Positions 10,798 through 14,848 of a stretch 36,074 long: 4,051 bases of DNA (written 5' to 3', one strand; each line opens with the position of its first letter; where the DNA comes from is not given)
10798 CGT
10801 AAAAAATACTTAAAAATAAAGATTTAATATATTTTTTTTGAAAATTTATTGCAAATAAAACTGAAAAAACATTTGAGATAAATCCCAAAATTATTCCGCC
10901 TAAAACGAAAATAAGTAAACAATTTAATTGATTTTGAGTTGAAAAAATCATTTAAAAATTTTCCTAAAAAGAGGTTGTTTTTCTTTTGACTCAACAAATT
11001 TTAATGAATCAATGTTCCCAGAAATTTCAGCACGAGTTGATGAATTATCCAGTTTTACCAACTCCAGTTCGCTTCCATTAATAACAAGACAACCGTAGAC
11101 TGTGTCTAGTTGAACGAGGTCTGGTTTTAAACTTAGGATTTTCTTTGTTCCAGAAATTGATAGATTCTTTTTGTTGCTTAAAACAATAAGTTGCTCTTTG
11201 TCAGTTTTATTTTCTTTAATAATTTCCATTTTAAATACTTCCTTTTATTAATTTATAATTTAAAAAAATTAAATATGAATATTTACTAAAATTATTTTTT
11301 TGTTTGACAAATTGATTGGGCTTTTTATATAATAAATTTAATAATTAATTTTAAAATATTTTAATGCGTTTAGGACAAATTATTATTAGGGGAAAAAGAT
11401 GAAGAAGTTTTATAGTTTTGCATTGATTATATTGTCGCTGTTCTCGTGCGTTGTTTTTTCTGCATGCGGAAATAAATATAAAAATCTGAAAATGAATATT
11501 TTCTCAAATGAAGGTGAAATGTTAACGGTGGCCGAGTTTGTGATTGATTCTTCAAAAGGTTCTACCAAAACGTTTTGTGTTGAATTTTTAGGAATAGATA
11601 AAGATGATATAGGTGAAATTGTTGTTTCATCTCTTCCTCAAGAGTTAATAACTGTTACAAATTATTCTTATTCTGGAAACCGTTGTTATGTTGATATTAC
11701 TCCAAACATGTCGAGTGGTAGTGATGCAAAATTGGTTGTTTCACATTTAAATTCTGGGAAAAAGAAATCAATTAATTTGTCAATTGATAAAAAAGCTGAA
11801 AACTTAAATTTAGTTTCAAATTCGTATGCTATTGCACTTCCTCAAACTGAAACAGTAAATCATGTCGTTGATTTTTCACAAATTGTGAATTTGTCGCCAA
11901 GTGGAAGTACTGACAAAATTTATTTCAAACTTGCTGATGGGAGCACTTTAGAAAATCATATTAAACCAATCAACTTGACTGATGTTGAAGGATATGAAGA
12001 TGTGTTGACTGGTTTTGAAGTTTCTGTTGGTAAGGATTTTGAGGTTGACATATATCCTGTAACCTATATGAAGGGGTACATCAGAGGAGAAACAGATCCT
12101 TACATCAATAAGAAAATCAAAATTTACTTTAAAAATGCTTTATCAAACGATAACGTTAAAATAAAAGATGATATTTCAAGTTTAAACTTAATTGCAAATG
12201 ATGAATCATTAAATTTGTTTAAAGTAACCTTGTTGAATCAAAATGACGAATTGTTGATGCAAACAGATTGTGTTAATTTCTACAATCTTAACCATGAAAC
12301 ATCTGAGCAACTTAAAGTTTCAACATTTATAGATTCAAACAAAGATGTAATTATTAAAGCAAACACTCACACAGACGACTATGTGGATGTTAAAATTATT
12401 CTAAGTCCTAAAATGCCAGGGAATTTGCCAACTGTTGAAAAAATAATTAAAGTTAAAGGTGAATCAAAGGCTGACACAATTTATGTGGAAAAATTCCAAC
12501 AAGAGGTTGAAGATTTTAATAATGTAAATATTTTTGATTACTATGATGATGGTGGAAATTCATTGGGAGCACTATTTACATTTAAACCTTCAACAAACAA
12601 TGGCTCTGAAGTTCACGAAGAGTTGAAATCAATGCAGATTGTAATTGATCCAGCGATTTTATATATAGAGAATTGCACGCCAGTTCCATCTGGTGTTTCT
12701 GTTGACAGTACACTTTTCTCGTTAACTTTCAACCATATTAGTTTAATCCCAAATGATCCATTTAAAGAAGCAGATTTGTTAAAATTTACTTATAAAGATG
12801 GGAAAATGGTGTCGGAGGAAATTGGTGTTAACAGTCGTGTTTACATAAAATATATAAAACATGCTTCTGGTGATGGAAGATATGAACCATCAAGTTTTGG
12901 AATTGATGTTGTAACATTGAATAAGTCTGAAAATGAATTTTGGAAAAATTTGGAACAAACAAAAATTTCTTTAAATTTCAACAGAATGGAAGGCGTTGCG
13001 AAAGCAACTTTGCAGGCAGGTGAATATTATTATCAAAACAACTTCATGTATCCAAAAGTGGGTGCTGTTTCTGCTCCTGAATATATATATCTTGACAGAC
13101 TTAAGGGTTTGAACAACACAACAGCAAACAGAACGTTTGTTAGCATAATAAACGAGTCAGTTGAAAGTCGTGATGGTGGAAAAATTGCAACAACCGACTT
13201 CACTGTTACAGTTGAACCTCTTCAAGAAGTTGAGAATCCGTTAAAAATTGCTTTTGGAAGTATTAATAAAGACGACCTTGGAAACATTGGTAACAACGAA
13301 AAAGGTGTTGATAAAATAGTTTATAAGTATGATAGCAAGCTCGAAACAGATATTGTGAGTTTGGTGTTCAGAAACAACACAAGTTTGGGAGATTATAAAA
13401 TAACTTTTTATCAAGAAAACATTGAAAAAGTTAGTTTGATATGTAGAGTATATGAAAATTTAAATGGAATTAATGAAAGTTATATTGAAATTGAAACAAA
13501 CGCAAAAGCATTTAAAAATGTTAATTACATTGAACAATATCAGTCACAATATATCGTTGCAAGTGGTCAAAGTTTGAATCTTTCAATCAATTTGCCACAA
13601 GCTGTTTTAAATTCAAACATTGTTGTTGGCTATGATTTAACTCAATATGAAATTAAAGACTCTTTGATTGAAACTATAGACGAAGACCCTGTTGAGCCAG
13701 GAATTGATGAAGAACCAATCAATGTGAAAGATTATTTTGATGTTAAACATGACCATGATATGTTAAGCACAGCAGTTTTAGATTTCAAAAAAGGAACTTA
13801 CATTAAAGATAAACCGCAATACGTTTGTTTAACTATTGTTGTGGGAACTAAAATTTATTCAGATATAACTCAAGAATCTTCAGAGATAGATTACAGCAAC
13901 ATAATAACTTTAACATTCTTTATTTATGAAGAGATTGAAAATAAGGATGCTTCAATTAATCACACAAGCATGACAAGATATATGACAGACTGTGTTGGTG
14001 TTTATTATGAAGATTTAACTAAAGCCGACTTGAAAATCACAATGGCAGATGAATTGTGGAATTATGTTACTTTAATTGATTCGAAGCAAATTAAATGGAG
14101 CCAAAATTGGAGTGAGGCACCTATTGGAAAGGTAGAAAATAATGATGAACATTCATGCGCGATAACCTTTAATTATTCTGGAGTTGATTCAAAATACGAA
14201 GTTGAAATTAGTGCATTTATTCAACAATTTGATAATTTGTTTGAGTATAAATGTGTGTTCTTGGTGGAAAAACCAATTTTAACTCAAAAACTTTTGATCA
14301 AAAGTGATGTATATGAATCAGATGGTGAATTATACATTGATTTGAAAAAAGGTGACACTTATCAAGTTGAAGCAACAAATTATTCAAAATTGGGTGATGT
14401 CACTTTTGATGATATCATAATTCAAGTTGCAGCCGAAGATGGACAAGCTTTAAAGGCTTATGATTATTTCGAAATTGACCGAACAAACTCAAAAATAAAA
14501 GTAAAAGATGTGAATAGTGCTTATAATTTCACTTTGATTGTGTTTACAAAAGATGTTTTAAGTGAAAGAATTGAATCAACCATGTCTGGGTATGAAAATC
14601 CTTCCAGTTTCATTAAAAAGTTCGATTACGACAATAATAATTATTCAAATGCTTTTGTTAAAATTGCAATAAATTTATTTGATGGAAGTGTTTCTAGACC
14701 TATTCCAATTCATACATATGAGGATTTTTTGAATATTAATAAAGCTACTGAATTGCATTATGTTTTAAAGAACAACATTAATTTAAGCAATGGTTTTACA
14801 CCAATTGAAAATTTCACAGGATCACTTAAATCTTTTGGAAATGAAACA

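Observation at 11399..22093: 10.7-kb single gene for a 3,564-aa lipoprotein with three GLUG-like beta-helix modules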

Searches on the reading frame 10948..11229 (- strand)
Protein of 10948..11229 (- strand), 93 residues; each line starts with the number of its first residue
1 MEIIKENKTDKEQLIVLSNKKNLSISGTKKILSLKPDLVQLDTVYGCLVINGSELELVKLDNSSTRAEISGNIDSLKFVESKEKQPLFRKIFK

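Call 109: search_protein_families(library=pfam, proteins=[window:10948-11229:-], max_evalue=0.01)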
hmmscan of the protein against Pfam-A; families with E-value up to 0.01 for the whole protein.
window:10948-11229:- (93 aa): 1 family
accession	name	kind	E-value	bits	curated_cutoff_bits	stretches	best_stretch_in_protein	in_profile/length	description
PF07873.16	YabP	-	3.7e-13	49.5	27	1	15-78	3-64/64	YabP family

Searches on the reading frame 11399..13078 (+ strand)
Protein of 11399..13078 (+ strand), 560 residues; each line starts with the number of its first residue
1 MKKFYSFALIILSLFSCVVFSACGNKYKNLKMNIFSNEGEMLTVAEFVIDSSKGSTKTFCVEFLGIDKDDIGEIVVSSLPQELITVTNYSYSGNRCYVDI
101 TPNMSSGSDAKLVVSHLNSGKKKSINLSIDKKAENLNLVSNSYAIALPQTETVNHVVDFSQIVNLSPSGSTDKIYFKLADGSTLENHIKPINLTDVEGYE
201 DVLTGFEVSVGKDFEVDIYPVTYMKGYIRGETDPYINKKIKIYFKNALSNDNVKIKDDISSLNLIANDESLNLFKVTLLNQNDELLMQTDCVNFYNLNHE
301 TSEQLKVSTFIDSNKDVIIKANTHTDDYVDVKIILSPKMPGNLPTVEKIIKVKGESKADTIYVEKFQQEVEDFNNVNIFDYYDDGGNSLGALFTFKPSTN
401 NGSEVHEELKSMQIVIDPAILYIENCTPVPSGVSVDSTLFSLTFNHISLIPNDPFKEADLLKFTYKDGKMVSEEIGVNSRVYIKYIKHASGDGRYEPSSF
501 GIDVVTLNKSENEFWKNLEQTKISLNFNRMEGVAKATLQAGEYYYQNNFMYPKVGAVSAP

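Call 11: search_protein_families(library=pfam, proteins=[window:11399-13078:+], max_evalue=10)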
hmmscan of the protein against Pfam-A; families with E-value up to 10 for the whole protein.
window:11399-13078:+ (560 aa): 1 family
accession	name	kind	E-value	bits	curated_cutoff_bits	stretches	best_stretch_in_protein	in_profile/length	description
PF18223.6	PilJ_C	-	0.76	10.7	26.7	1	332-381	13-63/95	Pili PilJ C-terminal domain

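Call 73: search_solved_structures(query=A7, max_evalue=10)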
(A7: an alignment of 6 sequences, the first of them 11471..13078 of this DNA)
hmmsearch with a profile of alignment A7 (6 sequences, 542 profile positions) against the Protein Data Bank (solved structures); distinct sequences matched with E-value up to 10: 0.

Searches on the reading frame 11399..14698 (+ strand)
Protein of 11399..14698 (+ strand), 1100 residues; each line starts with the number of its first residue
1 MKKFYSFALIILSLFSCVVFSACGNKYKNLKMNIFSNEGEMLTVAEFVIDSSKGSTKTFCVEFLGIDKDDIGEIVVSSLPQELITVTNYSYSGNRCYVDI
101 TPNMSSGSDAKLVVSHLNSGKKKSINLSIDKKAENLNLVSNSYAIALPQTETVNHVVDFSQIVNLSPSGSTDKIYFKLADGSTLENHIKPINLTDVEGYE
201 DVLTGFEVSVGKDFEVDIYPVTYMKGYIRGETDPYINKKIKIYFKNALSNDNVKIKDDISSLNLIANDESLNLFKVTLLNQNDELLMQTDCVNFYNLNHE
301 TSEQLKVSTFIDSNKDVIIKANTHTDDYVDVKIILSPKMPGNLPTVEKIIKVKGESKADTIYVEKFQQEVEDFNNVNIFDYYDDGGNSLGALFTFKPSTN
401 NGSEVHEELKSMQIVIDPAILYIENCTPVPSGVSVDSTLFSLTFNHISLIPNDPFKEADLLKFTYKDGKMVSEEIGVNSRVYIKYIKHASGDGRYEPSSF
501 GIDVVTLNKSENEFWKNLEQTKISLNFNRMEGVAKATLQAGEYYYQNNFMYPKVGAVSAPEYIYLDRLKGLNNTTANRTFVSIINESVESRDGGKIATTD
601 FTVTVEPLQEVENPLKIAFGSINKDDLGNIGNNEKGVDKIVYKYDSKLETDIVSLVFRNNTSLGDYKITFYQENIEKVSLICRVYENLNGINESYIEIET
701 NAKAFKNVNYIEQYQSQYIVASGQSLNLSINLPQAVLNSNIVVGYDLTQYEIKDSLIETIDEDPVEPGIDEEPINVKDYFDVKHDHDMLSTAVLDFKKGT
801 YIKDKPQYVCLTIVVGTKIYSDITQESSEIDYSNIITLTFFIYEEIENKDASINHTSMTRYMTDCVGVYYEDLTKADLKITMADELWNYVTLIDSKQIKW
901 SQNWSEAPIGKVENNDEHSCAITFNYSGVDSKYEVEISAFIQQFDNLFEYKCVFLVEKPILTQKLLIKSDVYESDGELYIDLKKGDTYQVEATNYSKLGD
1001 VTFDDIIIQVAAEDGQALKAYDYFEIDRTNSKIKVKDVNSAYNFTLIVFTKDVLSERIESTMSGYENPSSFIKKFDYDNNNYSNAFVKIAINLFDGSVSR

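Call 14: find_homologous_proteins(query=window:11399-14698:+, max_evalue=0.001)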
Query window:11399-14698:+ (1100 aa): 3 proteins with E <= 0.001 among 8000 candidates.
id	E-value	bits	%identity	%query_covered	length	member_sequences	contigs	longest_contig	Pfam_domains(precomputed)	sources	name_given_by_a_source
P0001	2.8e-251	855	45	100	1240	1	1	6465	-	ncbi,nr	ncbi:MAG: hypothetical protein J6Q13_00565 [Clostridia bacterium]|nr:hypothetical protein [Clostridi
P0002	4.6e-248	844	45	100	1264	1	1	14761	-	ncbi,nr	ncbi:MAG: hypothetical protein IJ415_04760, partial [Clostridia bacterium]|nr:hypothetical protein [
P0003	7.0e-248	844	45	100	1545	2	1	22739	-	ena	-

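Call 16: find_encoding_contigs(protein=P0003, flank=10000, max_places=3)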
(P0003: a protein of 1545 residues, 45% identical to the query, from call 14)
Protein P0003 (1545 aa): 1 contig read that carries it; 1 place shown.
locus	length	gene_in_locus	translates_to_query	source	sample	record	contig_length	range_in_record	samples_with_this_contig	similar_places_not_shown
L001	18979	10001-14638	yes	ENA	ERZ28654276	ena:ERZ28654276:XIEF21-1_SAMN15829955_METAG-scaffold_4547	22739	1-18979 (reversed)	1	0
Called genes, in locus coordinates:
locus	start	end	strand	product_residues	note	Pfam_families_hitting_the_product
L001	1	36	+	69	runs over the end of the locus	-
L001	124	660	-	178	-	PF04014:MazE_antitoxin, PF15714:SpoVT_C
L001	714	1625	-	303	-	PF01207:Dus, PF00977:His_biosynth (weak)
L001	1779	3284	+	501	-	PF01943:Polysacc_synt, PF13440:Polysacc_synt_3, PF03023:MurJ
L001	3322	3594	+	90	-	PF00216:Bac_DNA_binding, PF18291:HU-HIG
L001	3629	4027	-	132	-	PF00383:dCMP_cyt_deam_1, PF14437:MafB19-deam, PF14439:Bd3614-deam (weak)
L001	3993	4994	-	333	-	PF00246:Peptidase_M14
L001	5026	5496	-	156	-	PF02590:SPOUT_MTase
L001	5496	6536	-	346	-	PF02517:Rce1-like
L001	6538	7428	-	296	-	PF02517:Rce1-like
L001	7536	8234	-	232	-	PF09335:VTT_dom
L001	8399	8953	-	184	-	PF00406:ADK (weak), PF02224:Cytidylate_kin (faint), PF13189:Cytidylate_kin2, PF13207:AAA_17, PF13238:AAA_18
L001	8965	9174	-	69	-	-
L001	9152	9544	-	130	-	-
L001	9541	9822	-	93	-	PF07873:YabP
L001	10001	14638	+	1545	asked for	-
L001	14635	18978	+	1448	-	?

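Call 42: find_related_loci(query=A5, collection=genome_contigs, flank=10000)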
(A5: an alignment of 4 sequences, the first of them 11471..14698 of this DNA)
Query A5 (1076 aa) in genome_contigs; peptide patterns used: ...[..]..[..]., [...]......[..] (x = any residue, [..] = any of these).
91 stretches matched a pattern; 5 encode a relative of the query (tblastn E <= 1e-3); 5 distinct loci.
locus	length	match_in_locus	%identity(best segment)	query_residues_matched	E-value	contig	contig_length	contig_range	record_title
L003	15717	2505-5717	54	1-1074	0e+0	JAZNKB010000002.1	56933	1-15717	MAG: Candidatus Onthoplasma sp. isolate T1900044677_TS20190143.MAGScoT_cleanbin_000026 SGB_1648_k141_739495, whole genom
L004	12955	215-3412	40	1-1073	0e+0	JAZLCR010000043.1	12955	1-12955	MAG: Candidatus Onthoplasma sp. isolate T1900045048_TC20190041.MAGScoT_cleanbin_000033 SGB_4510_k141_3761686, whole geno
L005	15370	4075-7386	39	1-1075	0e+0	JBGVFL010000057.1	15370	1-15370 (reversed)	MAG: Candidatus Onthoplasma sp. isolate fecal_MAG_391 fecal_MAG_391_contig_0057, whole genome shotgun sequence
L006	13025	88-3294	41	1-1073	0e+0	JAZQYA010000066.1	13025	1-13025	MAG: Candidatus Onthoplasma sp. isolate T1900045161_TC20190155.MAGScoT_cleanbin_000037 SGB_5065_k141_1067008, whole geno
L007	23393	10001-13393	32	2-1075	5e-123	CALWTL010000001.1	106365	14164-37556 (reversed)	MAG: uncultured Clostridia bacterium isolate BRZ_CE__bin15 genome assembly, contig: BRZ_CE__NODE_354_length_106365_cov_5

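Call 57: search_protein_representatives(alignment_id=A5)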
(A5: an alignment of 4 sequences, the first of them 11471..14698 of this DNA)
Query: 4 sequences, 1060 profile positions. Proteins with E-value up to 0.001 (for the whole library): 100; up to 1e-10: 90; up to 1e-30: 70. The best 100 are listed.
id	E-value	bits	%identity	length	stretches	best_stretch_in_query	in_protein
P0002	0.0e+00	1805.1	-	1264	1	1-1060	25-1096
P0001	0.0e+00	1795.4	-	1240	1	1-1059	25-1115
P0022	0.0e+00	1754.6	-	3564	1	1-1059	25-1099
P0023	0.0e+00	1465.7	-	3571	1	1-1060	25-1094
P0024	0.0e+00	1375.6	-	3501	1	1-1059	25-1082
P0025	0.0e+00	1296.1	-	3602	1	1-1060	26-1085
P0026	0.0e+00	1170.3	-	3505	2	1-1060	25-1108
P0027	0.0e+00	1114.2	-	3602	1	1-1059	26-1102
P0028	0.0e+00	1110.0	-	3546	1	2-1060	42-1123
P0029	0.0e+00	1105.0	-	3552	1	1-1060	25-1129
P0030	0.0e+00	1053.2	-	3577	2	1-871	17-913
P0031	0.0e+00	1026.7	-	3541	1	1-1060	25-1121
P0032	6.4e-275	931.3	-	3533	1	1-1060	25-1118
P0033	9.0e-248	841.4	-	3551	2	1-1060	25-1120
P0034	6.8e-247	838.5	-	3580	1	1-1059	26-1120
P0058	9.0e-117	407.7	-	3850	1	1-1060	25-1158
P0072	1.5e-92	327.5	-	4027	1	1-1059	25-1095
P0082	1.9e-53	198.0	-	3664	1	5-1058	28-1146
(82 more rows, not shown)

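Call 59: list_cluster_members(proteins=[P0022, P0023, P0072, P0082])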
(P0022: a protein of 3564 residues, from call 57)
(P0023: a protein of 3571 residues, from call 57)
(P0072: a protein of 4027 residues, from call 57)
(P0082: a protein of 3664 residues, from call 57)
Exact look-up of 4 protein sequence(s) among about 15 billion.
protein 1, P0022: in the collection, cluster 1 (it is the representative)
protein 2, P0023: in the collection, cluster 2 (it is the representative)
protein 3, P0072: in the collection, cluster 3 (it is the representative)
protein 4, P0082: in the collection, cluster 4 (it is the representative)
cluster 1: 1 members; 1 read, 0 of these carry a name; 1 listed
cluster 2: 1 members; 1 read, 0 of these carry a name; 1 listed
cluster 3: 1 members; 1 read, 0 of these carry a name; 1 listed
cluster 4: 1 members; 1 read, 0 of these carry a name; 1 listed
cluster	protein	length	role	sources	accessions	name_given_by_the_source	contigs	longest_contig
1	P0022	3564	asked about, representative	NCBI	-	-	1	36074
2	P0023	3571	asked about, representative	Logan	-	-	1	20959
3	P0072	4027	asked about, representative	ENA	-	-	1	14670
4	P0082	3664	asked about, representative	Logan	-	-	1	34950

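Call 64: search_protein_families(library=pfam, proteins=[P0072, P0058], max_evalue=0.1)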
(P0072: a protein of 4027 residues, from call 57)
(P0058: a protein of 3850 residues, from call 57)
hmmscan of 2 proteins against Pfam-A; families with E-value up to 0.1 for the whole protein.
P0072 (4027 aa): 2 families
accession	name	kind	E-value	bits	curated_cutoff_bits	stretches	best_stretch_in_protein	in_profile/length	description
PF01841.26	Transglut_core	-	5.5e-12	46.4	23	1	3783-3883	12-108/108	Transglutaminase-like superfamily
PF07581.17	Glug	-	0.00096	19.9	20.5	0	1356-1380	2-28/28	The GLUG motif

P0058 (3850 aa): 1 family
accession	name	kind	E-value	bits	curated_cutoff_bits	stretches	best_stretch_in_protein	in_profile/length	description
PF07581.17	Glug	-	0.0026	18.5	20.5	1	1403-1426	2-27/28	The GLUG motif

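Call 100: find_encoding_contigs(protein=P0082, flank=10000, max_places=2)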
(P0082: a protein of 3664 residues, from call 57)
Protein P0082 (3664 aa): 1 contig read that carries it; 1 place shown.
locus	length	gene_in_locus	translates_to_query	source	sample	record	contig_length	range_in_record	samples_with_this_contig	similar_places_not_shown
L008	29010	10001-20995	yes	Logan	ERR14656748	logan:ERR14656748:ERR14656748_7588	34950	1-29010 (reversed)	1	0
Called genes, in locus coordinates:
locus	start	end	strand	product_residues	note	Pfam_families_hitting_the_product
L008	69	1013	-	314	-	PF01207:Dus, PF00977:His_biosynth (weak)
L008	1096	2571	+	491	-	PF01943:Polysacc_synt, PF13440:Polysacc_synt_3, PF03023:MurJ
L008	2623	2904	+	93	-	PF00216:Bac_DNA_binding, PF18291:HU-HIG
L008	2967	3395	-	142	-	PF00383:dCMP_cyt_deam_1, PF14437:MafB19-deam, PF14439:Bd3614-deam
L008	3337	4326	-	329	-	PF00246:Peptidase_M14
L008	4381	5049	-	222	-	PF04237:YjbR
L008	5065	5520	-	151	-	PF02590:SPOUT_MTase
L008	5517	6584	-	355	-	PF02517:Rce1-like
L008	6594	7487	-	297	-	PF02517:Rce1-like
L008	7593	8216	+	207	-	PF25087:GMPPB_C (weak), PF24894:Hexapep_GlmU (weak), PF25084:LbH_EIF2B (weak), PF25087:GMPPB_C, PF00132:Hexapep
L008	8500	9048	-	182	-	PF00406:ADK (weak), PF02224:Cytidylate_kin (faint), PF13189:Cytidylate_kin2, PF13207:AAA_17, PF13238:AAA_18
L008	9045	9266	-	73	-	-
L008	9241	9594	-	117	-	-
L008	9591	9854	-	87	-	PF07873:YabP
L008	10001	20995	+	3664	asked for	-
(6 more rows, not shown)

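Call 101: find_encoding_contigs(protein=P0072, flank=6000, max_places=2)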
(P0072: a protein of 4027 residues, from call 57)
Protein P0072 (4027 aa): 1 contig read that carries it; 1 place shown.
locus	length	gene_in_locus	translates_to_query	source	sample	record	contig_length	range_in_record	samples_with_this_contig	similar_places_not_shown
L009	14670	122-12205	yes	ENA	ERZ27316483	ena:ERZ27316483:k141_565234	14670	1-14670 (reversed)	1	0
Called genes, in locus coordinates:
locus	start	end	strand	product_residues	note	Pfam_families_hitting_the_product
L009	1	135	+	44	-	?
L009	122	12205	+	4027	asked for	PF01841:Transglut_core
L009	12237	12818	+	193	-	PF02677:QueH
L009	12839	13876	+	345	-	PF01168:Ala_racemase_N, PF00842:Ala_racemase_C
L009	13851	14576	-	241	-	PF04298:Zn_peptidase_2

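Call 105: search_protein_families(library=pfam, proteins=[L003:10068-11381:+, L005:11581-12921:+, L006:7528-8784:+, L007:17624-18964:+, L003:11394-12677:+, L005:12934-14256:+, L006:8797-10080:+, L007:18977-20299:+], max_evalue=1)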
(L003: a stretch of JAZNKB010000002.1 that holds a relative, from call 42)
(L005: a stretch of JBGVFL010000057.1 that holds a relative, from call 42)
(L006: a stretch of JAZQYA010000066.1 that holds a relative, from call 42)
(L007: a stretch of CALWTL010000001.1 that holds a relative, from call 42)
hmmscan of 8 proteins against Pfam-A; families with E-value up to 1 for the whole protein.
L003:10068-11381:+ (438 aa): 1 family
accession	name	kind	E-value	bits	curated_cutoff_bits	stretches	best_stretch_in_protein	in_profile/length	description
PF02369.22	Big_1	-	0.11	13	34.9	1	82-130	31-79/93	Bacterial Ig-like domain (group 1)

L005:11581-12921:+ (447 aa): 2 families
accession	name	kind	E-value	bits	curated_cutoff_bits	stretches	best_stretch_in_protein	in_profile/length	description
PF21661.2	DUF6860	-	0.15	12.4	27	1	23-114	15-104/125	Domain of unknown function (DUF6860)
PF07581.17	Glug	-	0.34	11.9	20.5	0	187-209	2-24/28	The GLUG motif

L006:7528-8784:+ (419 aa): 1 family
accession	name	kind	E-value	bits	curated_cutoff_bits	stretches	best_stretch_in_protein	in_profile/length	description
PF17599.7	DUF5495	-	0.1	13.3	27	0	253-291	18-56/87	Family of unknown function (DUF5495)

L007:17624-18964:+ (447 aa): 0 families

L003:11394-12677:+ (428 aa): 1 family
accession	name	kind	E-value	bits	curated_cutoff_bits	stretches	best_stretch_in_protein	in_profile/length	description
PF07581.17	Glug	-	0.00033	21.3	20.5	1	336-358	2-25/28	The GLUG motif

L005:12934-14256:+ (441 aa): 1 family
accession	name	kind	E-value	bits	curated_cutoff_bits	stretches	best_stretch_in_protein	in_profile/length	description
PF07581.17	Glug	-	0.017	15.9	20.5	1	346-364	3-22/28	The GLUG motif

L006:8797-10080:+ (428 aa): 0 families

L007:18977-20299:+ (441 aa): 0 families
